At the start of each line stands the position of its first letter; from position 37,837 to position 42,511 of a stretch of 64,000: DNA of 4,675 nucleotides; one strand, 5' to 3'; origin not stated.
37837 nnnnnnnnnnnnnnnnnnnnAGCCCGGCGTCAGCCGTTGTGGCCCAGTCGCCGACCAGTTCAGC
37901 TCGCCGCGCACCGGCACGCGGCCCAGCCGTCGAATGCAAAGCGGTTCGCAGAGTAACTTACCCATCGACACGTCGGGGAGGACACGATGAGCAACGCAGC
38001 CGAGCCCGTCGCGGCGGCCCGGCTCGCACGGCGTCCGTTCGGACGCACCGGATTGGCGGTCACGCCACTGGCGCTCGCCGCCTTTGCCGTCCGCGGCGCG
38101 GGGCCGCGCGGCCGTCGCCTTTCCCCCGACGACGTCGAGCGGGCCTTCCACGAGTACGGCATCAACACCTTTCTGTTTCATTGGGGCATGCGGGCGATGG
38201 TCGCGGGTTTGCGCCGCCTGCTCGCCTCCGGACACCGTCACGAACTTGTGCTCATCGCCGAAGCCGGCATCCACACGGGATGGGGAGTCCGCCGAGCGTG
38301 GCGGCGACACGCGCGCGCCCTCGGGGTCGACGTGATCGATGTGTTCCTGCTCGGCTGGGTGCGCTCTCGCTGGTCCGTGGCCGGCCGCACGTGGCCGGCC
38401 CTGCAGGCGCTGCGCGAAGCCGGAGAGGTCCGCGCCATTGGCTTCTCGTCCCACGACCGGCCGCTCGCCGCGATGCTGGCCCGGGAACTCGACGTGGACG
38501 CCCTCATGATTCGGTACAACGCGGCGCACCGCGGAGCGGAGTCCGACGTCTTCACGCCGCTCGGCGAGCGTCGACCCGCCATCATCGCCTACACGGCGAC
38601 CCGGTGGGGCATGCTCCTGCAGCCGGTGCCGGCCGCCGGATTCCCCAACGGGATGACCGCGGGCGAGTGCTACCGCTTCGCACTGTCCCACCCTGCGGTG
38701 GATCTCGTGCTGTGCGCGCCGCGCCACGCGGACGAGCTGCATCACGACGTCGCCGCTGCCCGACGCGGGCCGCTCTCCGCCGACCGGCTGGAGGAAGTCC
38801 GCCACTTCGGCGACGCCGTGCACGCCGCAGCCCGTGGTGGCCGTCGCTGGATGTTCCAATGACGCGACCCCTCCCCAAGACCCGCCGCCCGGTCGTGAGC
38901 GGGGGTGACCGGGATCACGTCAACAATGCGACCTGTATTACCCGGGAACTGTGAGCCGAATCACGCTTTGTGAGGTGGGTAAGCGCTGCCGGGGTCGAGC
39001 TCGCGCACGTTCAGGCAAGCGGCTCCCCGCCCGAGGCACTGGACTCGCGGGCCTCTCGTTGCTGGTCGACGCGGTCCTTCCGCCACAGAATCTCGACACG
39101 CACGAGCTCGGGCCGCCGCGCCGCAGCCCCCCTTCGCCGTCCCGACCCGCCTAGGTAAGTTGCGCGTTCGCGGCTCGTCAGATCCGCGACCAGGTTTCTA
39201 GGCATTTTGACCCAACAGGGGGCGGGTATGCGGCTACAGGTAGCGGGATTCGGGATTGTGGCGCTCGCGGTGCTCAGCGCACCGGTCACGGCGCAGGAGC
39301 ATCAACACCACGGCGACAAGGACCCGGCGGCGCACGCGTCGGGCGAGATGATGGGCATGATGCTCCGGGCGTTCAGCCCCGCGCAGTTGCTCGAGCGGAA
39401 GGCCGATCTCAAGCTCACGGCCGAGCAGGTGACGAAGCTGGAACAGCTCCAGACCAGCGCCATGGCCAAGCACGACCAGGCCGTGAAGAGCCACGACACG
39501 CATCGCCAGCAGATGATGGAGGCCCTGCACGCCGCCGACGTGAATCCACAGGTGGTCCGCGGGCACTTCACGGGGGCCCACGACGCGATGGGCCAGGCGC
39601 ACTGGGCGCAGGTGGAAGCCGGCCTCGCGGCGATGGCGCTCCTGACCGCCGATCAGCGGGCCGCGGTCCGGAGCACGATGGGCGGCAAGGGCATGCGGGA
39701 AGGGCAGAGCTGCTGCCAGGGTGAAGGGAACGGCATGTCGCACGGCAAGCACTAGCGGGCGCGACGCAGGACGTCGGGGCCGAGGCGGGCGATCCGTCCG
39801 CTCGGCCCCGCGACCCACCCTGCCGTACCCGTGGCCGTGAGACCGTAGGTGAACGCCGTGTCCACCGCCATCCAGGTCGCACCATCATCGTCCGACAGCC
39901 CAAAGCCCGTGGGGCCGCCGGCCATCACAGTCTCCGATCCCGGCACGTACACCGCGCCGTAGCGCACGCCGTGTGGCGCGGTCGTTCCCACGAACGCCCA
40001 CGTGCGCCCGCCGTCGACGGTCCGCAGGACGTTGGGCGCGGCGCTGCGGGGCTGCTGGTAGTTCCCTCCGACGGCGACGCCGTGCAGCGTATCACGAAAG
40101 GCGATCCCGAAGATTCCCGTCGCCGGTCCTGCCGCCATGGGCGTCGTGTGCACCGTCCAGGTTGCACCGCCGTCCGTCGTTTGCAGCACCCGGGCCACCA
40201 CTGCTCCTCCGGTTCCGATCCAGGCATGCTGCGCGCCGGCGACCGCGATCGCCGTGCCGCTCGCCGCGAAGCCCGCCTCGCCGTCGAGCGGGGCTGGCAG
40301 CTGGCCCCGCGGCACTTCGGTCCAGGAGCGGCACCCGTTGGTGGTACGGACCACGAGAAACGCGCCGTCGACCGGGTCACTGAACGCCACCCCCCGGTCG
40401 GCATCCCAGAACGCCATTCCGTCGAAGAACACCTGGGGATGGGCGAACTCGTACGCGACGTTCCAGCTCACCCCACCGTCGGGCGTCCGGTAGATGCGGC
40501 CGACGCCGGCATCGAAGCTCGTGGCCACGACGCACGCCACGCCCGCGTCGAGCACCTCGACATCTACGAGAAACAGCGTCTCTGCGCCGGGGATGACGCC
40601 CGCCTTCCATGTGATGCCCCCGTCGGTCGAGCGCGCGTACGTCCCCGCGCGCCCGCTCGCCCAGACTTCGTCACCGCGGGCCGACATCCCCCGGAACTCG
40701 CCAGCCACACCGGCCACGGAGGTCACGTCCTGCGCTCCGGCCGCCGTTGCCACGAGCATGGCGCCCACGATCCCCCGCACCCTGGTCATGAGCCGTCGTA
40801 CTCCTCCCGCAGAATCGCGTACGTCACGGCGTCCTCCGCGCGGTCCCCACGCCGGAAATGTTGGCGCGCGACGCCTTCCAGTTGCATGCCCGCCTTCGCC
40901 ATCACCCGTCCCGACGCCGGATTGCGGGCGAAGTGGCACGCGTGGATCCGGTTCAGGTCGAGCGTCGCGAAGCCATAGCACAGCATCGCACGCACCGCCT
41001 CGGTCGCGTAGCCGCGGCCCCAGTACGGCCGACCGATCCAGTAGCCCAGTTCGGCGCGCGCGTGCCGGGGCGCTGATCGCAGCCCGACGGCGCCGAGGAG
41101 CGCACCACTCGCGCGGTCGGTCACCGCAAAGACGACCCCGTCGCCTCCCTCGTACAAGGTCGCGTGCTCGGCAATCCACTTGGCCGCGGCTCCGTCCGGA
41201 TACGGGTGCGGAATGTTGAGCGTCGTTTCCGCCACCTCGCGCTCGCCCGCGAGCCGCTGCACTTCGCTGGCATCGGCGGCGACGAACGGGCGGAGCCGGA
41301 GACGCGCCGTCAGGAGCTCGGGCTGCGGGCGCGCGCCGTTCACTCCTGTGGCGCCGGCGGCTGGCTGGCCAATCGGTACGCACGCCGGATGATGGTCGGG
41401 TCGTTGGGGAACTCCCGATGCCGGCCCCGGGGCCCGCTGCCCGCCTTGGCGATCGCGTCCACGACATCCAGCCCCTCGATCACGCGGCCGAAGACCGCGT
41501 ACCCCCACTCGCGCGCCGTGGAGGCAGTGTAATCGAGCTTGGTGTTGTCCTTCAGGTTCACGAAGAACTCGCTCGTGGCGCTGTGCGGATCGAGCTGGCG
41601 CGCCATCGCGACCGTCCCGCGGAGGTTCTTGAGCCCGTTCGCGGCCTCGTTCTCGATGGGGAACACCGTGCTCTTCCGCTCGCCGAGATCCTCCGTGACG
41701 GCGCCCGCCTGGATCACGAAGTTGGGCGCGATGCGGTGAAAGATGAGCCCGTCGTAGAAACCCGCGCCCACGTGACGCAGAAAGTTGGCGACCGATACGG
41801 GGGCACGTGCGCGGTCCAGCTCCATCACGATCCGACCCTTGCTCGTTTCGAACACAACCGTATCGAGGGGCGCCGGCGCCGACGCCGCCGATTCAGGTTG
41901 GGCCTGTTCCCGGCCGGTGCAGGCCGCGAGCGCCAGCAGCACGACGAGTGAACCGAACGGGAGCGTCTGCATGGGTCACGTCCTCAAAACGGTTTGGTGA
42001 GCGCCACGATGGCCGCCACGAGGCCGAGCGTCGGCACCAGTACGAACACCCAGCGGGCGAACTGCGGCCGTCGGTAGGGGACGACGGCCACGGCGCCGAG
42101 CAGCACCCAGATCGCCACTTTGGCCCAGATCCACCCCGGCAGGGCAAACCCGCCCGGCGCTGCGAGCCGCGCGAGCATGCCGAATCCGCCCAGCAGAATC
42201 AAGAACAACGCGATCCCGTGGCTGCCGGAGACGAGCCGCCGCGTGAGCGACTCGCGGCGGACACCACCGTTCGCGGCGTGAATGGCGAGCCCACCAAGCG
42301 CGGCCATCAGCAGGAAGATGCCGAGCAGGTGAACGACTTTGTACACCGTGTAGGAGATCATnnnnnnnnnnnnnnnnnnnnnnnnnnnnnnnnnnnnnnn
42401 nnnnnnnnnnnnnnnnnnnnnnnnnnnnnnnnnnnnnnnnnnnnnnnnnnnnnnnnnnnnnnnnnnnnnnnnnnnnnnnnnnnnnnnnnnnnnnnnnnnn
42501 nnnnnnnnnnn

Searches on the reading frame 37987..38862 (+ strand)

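Call 24: search_protein_families(library=pfam, proteins=[window:37987-38862:+], max_evalue=0.001)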
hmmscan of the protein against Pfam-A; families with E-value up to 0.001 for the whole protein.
window:37987-38862:+ (291 aa): 1 family
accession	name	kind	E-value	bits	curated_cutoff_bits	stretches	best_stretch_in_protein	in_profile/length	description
PF00248.27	Aldo_ket_red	-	1.6e-12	47.5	24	1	101-210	87-197/291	Aldo/keto reductase family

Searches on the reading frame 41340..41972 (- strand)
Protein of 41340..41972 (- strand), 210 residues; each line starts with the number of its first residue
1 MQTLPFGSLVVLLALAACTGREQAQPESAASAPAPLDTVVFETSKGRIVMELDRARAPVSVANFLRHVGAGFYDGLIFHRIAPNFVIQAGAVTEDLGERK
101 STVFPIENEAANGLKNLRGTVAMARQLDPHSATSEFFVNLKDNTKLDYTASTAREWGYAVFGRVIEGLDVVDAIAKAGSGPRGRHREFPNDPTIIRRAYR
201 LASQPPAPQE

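Call 24: search_protein_families(library=pfam, proteins=[window:41340-41972:-], max_evalue=0.001)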
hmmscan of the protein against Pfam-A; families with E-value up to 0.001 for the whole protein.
window:41340-41972:- (210 aa): 1 family
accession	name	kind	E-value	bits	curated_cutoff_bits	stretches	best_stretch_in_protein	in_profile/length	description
PF00160.26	Pro_isomerase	-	1.3e-40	139.7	21.7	1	39-196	2-155/159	Cyclophilin type peptidyl-prolyl cis-trans isomerase/CLD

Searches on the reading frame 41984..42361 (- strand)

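Call 24: search_protein_families(library=pfam, proteins=[window:41984-42361:-], max_evalue=0.001)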
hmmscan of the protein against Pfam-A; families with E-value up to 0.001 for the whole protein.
window:41984-42361:- (125 aa): 1 family
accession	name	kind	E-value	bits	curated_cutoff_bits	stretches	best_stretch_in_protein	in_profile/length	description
PF04247.17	SirB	-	0.00063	20.3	30.9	1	4-123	1-118/120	Invasion gene expression up-regulator, SirB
